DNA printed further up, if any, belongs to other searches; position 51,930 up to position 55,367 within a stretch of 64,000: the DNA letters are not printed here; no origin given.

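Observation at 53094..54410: HNH-endonuclease-containing intein in the portal protein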

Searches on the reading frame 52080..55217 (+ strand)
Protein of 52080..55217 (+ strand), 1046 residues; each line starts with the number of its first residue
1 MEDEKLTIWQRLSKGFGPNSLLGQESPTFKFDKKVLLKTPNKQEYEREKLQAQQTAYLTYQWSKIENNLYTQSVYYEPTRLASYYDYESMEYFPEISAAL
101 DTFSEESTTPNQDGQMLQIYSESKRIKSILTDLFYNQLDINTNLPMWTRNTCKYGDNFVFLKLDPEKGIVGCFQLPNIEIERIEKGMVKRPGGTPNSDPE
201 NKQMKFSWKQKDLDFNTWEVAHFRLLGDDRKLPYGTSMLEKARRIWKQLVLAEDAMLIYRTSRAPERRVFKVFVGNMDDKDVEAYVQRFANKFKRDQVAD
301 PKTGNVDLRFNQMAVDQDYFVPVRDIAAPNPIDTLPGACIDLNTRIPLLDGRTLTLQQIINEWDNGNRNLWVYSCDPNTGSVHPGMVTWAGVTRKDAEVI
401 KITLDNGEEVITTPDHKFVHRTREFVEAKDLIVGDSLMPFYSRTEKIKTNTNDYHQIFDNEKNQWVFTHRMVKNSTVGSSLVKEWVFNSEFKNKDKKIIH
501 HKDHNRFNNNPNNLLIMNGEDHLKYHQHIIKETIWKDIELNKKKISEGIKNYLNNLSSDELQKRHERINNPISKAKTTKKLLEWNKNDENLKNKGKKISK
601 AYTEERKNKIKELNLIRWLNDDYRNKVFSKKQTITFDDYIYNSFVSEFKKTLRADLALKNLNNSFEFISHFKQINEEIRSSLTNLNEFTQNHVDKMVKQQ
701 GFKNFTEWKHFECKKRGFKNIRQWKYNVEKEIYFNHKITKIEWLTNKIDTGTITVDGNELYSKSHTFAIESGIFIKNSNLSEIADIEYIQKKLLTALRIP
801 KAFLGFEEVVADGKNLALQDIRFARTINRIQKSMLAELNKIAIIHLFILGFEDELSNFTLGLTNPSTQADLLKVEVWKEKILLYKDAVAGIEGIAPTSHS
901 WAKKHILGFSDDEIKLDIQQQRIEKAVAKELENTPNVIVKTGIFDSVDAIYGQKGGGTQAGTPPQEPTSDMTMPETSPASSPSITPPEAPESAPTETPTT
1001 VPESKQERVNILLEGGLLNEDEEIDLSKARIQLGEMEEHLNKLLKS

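Call 4: search_protein_families(library=pfam, proteins=[window:52080-55217:+], max_evalue=0.1)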
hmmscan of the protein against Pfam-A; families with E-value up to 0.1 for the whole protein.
window:52080-55217:+ (1046 aa): 4 families
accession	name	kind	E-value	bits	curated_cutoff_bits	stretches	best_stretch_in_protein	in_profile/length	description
PF07230.16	Portal_T4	-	2.2e-65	221.5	22.9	2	84-338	5-277/433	Bacteriophage T4-like portal protein (Gp20)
PF14890.11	Intein_splicing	-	3.2e-08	34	35.8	1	348-642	3-115/155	Intein splicing domain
PF13392.12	HNH_3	-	0.0047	17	24.8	1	495-521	17-43/46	HNH endonuclease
PF07591.16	PT-HINT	-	0.023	15.4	27.7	1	374-440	22-90/137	Pretoxin HINT domain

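Call 5: search_dna_similar(query=window:52080-55217:+, collection=phages, mode=protein, max_rows=40)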
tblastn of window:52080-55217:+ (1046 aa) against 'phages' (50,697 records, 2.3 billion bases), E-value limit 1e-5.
Records with a match: 2469; places in all: 2472; records where one place covers at least 80% of the query: 0.
Best place of each record, by identity: <60% 2469.
By first word of the organism name: Escherichia 667; Synechococcus 382; Klebsiella 328; Salmonella 202; Vibrio 128; Shigella 89; Aeromonas 77; Acinetobacter 71; Cyanophage 62; Enterobacter 58; and 59 more.
By host as written in the record: - 451; Escherichia coli 278; Klebsiella pneumoniae 114; Synechococcus 107; Synechococcus sp. 41; Escherichia coli O157:H7 38; Salmonella enterica 29; Synechococcus sp. WH7803 28; and 545 more.
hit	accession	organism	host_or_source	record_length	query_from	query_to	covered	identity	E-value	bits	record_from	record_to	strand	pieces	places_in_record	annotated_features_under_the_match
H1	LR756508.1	uncultured phage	metagenomic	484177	73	915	60%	31.9%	5e-38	347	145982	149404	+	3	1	record has no annotation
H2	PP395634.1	Microcystis phage Mel-JY01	Microcystis elabens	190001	68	968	44%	39.4%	7e-51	318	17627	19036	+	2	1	hypothetical protein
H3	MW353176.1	Flavobacterium phage vB_FspM_immuto_3-5A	Flavobacterium sp. LMO8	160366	68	973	44%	35.4%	3e-44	286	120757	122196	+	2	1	capsid assembly protein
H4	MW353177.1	Flavobacterium phage vB_FspM_immuto_13-6C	Flavobacterium sp. LMO8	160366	68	973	44%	35.4%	3e-44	286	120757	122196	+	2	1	capsid assembly protein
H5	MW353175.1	Flavobacterium phage vB_FspM_immuto_2-6A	Flavobacterium sp. LMO8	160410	68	973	44%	35.4%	3e-44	286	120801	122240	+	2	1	capsid assembly protein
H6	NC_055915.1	Flavobacterium phage vB_FspM_immuto_2-6A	Flavobacterium sp. LMO8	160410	68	973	44%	35.4%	3e-44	286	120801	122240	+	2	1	capsid assembly protein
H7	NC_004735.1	Rhodothermus phage RM378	Rhodothermus marinus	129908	77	842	34%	32.2%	5e-18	154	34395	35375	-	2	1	20: portal protein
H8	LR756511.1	uncultured phage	metagenomic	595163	111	881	32%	33.4%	3e-18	162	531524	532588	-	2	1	record has no annotation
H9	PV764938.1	Sinorhizobium phage Phosso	Sinohrizobium meliloti NRRL L-50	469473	59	338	27%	29.6%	9e-20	102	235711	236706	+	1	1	portal protein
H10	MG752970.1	Ralstonia phage RsoM2USA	Ralstonia solanacearum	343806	57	338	27%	28.9%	1e-17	95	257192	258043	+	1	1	hypothetical protein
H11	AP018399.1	Xanthomonas phage XacN1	Xanthomonas citri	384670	57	338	27%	27.7%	2e-14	85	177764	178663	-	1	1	portal vertex protein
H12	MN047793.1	Xanthomonas phage Xoo-sp13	Xanthomonas oryzae pv. oryzae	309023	39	338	29%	25.5%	2e-14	85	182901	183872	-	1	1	portal vertex protein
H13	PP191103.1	Salmonella phage PHA46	Salmonella enterica subsp. enterica ...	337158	80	338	25%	29.1%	4e-19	100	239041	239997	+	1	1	portal protein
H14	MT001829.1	Salmonella phage SE_PL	Salmonella enterica subsp. enterica ...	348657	80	338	25%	29.1%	4e-19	100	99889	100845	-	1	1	portal vertex protein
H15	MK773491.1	Salmonella phage 7t3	Salmonella enterica subsp. enterica ...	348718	80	338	25%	29.1%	4e-19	100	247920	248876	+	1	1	capsid assembly protein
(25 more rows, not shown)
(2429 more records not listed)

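Call 7: get_annotated_region(hit=H1, flank=1500)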
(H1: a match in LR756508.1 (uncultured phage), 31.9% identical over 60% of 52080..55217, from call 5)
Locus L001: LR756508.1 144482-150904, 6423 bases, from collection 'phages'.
description: uncultured phage genome assembly, chromosome: 1.
organism: uncultured phage (NCBI taxid 278008)
taxonomy: Viruses; environmental samples
host: -; source: metagenomic; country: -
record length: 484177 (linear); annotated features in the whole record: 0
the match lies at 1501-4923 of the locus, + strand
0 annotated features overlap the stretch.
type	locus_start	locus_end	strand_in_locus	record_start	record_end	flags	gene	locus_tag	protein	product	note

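Call 8: get_annotated_region(hit=H2, flank=1000)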
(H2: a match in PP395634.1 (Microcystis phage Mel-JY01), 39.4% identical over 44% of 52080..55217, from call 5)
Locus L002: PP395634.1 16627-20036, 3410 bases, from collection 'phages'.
description: Microcystis phage Mel-JY01, complete genome.
organism: Microcystis phage Mel-JY01 (NCBI taxid 3126653)
taxonomy: Viruses; Duplodnaviria; Heunggongvirae; Uroviricota; Caudoviricetes
host: Microcystis elabens; source: -; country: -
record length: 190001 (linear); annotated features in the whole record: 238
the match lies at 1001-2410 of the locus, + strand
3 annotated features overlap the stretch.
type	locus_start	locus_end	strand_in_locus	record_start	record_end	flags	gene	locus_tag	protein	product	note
CDS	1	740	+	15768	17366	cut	-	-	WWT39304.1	large terminase protein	-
CDS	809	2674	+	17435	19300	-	-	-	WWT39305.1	hypothetical protein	-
CDS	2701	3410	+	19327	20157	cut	-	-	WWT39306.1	hypothetical protein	-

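Call 9: get_annotated_region(hit=H3, flank=1000)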
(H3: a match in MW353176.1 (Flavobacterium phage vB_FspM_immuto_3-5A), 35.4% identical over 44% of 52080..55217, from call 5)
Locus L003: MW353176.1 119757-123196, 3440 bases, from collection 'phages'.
description: Flavobacterium phage vB_FspM_immuto_3-5A, complete genome.
organism: Flavobacterium phage vB_FspM_immuto_3-5A (NCBI taxid 2801478)
taxonomy: Viruses; Duplodnaviria; Heunggongvirae; Uroviricota; Caudoviricetes; Immutovirus
host: Flavobacterium sp. LMO8; source: Baltic Sea mesocosm; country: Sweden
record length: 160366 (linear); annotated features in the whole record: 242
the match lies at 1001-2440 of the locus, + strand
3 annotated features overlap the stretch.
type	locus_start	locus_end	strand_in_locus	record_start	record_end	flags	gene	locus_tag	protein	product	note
CDS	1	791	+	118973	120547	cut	-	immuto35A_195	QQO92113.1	terminase large subunit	-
CDS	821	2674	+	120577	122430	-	-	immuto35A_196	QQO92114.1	capsid assembly protein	Bacteriophage T4-like capsid assembly protein (Gp20)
CDS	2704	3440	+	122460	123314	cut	-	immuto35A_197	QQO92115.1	hypothetical protein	-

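Call 27: search_solved_structures(query=window:52080-55217:+, max_evalue=0.01, show_alignments=2)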
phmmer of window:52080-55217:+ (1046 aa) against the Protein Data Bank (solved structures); distinct sequences matched with E-value up to 0.01: 4.
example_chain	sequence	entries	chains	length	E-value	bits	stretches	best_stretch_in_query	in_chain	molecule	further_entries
3ja7_A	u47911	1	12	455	5e-17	64.3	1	239-338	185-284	Portal protein gp20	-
6uzc_E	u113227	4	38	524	1.4e-16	62.7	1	239-338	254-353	Portal protein | gp20, portal protein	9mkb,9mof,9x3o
9lu6_l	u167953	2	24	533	1.5e-16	62.7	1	239-338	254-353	Portal protein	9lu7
8ubs_A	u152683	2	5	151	0.00013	23.1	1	351-440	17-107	NrdJ-1 | Nrdj-1 intein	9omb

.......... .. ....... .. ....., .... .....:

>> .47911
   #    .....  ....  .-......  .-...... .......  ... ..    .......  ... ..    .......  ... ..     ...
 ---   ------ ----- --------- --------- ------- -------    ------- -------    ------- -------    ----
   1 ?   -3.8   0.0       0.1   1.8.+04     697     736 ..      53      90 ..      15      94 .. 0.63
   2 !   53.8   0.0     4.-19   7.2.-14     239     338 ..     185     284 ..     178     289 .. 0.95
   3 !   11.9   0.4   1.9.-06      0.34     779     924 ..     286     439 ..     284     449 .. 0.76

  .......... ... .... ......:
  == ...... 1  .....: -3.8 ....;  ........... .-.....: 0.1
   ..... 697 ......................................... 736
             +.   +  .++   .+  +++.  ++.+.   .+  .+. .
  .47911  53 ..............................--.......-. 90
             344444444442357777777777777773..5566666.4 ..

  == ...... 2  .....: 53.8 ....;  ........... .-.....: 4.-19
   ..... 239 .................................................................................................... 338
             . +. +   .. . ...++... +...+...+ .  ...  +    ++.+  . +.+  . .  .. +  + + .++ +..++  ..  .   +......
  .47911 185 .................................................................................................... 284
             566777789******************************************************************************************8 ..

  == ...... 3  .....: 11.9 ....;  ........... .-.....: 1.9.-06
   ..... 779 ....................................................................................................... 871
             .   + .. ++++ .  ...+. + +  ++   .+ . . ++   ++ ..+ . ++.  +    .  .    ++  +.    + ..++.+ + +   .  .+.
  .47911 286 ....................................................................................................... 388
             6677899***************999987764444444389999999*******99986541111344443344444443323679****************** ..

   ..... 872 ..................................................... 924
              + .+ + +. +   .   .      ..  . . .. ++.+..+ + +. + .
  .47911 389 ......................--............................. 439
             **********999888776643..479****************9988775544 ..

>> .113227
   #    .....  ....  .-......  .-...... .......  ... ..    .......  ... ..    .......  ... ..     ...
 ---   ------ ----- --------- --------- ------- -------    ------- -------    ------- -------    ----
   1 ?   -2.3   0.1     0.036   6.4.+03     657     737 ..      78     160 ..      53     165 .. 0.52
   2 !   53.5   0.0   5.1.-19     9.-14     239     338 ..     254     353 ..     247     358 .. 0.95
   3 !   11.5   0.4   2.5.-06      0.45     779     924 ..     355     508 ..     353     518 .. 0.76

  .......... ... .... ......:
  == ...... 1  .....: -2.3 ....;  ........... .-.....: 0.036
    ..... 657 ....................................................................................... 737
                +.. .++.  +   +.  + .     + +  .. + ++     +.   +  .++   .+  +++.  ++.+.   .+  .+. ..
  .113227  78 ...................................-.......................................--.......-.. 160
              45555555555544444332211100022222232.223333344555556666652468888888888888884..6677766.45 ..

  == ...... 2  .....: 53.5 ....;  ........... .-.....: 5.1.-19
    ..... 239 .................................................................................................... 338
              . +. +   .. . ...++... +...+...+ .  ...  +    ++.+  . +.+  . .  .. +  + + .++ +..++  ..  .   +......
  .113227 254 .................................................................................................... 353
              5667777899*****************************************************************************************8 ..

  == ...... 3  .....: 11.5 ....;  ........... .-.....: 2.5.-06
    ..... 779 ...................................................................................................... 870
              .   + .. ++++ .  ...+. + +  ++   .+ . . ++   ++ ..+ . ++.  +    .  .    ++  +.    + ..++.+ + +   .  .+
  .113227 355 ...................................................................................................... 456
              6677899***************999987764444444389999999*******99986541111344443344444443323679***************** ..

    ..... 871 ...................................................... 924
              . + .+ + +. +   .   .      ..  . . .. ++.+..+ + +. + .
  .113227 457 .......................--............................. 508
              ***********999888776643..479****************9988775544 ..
